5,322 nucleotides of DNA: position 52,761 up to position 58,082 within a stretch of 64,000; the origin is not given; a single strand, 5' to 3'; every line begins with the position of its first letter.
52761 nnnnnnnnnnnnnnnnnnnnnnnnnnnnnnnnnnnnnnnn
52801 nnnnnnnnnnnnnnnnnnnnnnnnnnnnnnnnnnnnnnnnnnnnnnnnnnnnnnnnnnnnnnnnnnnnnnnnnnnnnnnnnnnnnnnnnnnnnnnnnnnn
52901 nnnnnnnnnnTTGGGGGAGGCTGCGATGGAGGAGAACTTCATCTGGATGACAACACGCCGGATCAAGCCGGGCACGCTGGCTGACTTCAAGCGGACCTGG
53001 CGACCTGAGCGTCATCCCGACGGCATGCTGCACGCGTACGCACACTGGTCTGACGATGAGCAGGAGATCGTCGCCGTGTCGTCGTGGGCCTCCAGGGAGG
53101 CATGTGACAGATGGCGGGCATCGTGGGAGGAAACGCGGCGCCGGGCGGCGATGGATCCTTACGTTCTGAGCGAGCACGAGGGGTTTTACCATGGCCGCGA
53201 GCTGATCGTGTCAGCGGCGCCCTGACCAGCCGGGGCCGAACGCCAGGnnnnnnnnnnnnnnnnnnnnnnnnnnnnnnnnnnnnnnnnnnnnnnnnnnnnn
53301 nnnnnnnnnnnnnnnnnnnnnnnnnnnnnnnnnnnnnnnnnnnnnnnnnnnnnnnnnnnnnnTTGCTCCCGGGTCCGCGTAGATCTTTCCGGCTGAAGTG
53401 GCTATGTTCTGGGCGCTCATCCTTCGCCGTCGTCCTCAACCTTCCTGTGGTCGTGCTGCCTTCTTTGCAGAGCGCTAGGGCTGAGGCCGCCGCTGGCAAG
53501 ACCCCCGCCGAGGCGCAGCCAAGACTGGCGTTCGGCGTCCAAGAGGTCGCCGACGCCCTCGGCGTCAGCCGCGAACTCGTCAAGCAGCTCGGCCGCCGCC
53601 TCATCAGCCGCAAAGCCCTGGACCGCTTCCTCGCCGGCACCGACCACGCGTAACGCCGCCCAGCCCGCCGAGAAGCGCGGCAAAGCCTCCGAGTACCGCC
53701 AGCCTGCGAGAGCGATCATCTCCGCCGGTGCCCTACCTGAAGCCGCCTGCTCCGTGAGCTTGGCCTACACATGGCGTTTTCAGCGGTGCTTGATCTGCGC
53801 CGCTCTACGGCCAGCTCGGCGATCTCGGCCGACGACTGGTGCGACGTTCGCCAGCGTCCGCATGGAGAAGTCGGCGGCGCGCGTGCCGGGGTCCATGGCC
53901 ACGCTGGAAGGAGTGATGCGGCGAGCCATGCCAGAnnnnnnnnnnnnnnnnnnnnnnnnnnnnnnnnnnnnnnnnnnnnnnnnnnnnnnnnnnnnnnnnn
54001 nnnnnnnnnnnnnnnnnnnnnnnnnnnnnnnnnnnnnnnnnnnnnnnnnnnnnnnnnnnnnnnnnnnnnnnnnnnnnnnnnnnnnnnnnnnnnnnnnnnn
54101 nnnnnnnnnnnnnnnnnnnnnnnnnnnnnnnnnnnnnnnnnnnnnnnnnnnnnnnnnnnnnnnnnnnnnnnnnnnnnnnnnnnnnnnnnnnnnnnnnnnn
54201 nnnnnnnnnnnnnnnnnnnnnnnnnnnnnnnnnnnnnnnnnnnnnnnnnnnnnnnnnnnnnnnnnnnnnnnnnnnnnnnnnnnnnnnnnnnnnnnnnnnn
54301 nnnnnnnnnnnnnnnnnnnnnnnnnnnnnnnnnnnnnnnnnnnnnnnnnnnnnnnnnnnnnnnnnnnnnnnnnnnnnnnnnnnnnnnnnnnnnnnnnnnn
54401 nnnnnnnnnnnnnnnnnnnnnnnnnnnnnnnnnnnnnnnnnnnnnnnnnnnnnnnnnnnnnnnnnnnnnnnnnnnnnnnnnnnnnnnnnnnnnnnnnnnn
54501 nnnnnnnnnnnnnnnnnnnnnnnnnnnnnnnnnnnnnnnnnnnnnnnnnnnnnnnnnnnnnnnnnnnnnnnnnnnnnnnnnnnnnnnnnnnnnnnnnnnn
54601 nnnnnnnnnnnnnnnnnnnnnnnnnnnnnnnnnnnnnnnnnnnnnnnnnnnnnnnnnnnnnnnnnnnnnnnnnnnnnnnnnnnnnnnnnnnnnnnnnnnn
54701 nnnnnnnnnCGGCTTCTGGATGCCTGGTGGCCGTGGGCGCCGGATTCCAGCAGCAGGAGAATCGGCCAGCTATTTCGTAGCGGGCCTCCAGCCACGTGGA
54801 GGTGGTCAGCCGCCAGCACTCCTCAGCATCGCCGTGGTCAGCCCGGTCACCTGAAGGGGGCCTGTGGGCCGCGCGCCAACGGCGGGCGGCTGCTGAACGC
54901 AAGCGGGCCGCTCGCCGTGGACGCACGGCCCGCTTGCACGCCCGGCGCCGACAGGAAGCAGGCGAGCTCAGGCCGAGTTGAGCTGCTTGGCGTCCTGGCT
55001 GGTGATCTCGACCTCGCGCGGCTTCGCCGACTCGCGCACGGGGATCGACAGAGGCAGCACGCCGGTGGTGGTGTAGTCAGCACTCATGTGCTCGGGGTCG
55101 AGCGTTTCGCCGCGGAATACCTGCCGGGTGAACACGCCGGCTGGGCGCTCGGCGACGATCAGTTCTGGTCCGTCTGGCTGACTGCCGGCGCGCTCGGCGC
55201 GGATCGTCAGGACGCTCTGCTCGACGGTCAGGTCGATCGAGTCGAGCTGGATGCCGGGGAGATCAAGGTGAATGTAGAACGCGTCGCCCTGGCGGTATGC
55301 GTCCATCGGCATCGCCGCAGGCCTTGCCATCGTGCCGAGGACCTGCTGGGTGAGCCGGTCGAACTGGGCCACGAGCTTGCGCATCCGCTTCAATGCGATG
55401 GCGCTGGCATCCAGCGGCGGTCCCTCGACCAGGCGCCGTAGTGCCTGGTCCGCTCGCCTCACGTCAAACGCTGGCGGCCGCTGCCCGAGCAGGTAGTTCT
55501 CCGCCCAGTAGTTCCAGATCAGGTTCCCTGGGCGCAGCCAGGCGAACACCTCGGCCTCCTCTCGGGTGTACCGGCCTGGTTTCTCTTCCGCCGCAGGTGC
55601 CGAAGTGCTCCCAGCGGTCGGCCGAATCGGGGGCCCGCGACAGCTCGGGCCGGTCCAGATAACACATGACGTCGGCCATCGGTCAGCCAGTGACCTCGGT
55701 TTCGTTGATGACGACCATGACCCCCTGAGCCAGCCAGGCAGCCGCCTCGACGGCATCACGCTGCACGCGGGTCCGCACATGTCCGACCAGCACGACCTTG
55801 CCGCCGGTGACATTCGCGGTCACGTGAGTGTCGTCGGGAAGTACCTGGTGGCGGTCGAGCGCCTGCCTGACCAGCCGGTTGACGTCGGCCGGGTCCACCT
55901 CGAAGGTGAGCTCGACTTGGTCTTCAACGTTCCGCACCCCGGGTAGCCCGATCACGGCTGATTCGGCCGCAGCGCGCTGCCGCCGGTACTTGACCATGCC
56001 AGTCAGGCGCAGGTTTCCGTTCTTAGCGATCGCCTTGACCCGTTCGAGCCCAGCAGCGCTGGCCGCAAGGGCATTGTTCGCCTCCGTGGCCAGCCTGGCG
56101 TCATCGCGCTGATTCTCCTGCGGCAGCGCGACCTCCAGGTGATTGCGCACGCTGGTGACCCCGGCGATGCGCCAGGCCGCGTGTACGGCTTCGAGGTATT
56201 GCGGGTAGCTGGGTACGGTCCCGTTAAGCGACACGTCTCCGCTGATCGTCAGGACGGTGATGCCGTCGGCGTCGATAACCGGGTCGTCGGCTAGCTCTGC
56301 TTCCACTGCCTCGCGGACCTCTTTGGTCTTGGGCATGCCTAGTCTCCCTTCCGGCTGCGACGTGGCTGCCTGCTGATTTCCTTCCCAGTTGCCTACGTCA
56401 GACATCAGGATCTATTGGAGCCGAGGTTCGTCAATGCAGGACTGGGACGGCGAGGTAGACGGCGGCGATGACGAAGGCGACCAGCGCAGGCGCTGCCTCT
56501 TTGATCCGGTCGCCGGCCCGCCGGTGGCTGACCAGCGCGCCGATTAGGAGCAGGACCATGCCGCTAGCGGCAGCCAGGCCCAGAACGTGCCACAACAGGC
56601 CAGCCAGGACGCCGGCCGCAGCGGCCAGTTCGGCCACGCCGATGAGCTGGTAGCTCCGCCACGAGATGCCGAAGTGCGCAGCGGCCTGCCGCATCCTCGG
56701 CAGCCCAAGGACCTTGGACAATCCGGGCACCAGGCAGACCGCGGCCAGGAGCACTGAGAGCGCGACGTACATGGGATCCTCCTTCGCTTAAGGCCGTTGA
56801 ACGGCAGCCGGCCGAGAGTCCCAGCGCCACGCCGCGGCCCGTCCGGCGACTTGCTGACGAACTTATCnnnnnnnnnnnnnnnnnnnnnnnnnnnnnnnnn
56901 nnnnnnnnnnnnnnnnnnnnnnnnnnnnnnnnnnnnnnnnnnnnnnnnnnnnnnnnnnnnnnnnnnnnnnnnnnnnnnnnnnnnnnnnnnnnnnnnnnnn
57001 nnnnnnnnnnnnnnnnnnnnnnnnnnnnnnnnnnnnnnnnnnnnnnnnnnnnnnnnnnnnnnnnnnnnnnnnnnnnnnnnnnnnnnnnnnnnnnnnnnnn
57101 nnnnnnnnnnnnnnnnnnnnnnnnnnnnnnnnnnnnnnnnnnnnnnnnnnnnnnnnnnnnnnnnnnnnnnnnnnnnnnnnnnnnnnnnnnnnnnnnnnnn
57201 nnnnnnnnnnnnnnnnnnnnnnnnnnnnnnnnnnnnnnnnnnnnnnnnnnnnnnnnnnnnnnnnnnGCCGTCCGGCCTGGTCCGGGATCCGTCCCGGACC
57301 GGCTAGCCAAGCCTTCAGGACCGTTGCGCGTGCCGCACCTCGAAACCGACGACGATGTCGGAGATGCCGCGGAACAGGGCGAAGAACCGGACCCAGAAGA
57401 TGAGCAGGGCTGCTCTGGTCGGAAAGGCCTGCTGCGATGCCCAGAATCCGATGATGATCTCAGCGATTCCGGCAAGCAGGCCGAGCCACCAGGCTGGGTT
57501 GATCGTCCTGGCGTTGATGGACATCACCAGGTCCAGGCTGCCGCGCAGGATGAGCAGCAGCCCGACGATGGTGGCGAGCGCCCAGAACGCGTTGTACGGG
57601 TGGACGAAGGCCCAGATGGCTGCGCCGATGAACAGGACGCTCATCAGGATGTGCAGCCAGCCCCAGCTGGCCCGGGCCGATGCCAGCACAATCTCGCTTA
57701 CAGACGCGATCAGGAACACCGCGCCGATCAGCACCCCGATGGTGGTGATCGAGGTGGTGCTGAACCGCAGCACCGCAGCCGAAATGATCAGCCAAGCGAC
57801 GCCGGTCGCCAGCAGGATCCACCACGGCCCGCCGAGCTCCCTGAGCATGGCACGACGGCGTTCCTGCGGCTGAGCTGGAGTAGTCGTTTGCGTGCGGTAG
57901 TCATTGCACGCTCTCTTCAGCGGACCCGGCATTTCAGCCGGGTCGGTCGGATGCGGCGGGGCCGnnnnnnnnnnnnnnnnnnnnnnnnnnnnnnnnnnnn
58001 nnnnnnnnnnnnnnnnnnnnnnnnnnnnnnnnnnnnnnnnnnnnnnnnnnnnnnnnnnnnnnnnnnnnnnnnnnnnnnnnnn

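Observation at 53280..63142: Stress-type cluster with three cytoplasmic triple-BON paralogs, Hsp20, DoxX, DUF308 and AI-2E transporter embedded in mobile-element debris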

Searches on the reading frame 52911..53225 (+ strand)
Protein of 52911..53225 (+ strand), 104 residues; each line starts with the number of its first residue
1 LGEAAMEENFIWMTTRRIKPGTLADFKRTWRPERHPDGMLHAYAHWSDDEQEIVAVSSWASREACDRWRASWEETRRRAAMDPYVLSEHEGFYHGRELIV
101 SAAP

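Call 3: search_protein_families(library=pfam, proteins=[window:52911-53225:+], max_evalue=0.01)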
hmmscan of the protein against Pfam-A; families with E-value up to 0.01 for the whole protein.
window:52911-53225:+ (104 aa): 1 family
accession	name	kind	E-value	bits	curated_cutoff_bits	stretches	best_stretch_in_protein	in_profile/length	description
PF03992.22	ABM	-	0.00017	22.1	23.1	1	13-71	5-69/78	Antibiotic biosynthesis monooxygenase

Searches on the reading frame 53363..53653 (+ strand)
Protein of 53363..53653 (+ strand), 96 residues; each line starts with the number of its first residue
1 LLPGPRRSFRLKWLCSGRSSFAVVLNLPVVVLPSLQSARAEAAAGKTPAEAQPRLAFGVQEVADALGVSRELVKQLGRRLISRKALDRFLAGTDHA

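Call 52: search_protein_families(library=pfam, proteins=[window:53363-53653:+], max_evalue=0.1)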
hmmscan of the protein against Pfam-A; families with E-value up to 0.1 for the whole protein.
window:53363-53653:+ (96 aa): 3 families
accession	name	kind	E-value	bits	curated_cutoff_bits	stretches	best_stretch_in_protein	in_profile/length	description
PF12728.13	HTH_17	-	0.0008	20.1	27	0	59-75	4-20/51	Helix-turn-helix domain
PF04545.22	Sigma70_r4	-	0.0034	17.3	24.1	1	60-79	24-43/50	Sigma-70, region 4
PF07730.19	HisKA_3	-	0.077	14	24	0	34-76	21-63/68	Histidine kinase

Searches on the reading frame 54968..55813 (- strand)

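Call 3: search_protein_families(library=pfam, proteins=[window:54968-55813:-], max_evalue=0.01)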
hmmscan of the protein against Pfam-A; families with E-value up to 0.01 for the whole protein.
window:54968-55813:- (281 aa): 1 family
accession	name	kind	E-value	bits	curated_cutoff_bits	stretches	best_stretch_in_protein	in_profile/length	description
PF00011.27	HSP20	-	1.3e-13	51.4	20.8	1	174-271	4-102/102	Hsp20/alpha crystallin family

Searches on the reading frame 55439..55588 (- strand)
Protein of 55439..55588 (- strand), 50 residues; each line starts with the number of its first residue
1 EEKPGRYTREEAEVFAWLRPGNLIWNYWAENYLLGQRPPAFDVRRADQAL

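Call 71: search_solved_structures(query=window:55439-55588:-, max_evalue=10, show_alignments=2)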
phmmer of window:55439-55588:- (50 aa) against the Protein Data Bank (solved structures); distinct sequences matched with E-value up to 10: 9.
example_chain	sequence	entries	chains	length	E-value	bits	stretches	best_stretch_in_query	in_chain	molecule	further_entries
5hz2_A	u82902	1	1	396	3.3e-06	30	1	10-43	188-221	Poly-beta-hydroxybutyrate polymerase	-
5t6o_A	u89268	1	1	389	4.3e-06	29.6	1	10-43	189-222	Poly-beta-hydroxybuterate polymerase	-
6k3c_A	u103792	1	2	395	1.2e-05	28.2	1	10-43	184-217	Intracellular polyhydroxyalkanoate synthase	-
5xav_A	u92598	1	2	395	1.2e-05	28.2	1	10-43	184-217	Intracellular polyhydroxyalkanoate synthase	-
9knj_A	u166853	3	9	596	2.5e-05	27.2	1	9-44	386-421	PHA synthase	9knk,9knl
7kk8_A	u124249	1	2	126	1.2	12.6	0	7-26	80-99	Putative fluoride ion transporter CrcB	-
6b24_A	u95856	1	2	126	1.2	12.5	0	7-26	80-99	Fluoride ion transporter CrcB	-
3lw5_3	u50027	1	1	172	1.9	11.9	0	15-34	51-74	Chlorophyll a-b binding protein 3, chloroplastic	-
6b2b_A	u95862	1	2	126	2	11.8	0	9-26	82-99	Fluoride ion transporter CrcB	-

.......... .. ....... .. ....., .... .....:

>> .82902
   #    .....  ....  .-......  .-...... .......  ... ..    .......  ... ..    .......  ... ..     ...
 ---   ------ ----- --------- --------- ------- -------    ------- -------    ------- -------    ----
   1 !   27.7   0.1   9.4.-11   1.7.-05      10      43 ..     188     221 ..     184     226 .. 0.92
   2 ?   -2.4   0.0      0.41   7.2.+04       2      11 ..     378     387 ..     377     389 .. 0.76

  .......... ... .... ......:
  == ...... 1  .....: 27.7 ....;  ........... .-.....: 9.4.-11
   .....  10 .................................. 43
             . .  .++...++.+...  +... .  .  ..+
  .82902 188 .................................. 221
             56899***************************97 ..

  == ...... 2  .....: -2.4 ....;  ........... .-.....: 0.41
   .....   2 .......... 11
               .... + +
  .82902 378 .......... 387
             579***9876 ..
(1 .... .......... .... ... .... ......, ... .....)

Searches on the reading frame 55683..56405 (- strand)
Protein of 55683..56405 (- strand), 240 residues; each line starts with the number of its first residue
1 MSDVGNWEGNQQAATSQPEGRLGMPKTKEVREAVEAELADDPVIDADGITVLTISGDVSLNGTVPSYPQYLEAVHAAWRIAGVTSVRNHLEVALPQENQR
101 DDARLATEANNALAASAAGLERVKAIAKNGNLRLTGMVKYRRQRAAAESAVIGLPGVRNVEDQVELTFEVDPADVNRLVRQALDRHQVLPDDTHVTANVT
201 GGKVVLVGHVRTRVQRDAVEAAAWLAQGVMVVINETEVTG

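Call 3: search_protein_families(library=pfam, proteins=[window:55683-56405:-], max_evalue=0.01)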
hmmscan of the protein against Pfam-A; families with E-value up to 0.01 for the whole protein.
window:55683-56405:- (240 aa): 3 families
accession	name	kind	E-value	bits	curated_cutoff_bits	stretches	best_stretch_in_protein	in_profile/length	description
PF04972.22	BON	-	3.4e-32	111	27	3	29-93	4-68/69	BON domain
PF21937.1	Yop-YscD_ppl_2nd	-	5.7e-05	23.2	27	0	123-165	22-65/67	YscD/CdsD-like Bon-like domain 2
PF23863.2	CdsD_PD1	-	0.0023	18.3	33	0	198-217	13-32/50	CdsD PD1 domain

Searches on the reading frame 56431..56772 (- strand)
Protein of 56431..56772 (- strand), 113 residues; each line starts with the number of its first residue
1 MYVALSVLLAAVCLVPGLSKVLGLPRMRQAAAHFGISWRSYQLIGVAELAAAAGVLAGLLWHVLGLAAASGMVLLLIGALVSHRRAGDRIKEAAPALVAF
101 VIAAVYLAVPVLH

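Call 3: search_protein_families(library=pfam, proteins=[window:56431-56772:-], max_evalue=0.01)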
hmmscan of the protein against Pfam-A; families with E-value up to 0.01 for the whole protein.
window:56431-56772:- (113 aa): 2 families
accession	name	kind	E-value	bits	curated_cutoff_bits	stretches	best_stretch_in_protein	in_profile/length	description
PF13564.11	DoxX_2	-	3.7e-18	66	26.3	1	5-104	2-102/103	DoxX-like family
PF07291.16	MauE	-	0.00021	22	27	1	3-90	6-97/128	Methylamine utilisation protein MauE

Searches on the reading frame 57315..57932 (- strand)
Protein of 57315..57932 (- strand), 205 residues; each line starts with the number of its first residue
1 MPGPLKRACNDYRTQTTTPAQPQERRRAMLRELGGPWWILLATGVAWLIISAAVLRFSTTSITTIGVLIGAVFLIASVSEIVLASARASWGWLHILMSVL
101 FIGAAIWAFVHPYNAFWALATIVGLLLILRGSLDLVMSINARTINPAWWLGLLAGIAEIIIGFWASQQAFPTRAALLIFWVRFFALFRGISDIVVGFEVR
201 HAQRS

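Call 3: search_protein_families(library=pfam, proteins=[window:57315-57932:-], max_evalue=0.01)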
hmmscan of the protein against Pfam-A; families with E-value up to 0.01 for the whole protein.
window:57315-57932:- (205 aa): 1 family
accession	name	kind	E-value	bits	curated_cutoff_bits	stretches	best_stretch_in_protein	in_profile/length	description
PF03729.18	DUF308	-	1.8e-11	44.5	25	2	96-164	1-70/73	Short repeat of unknown function (DUF308)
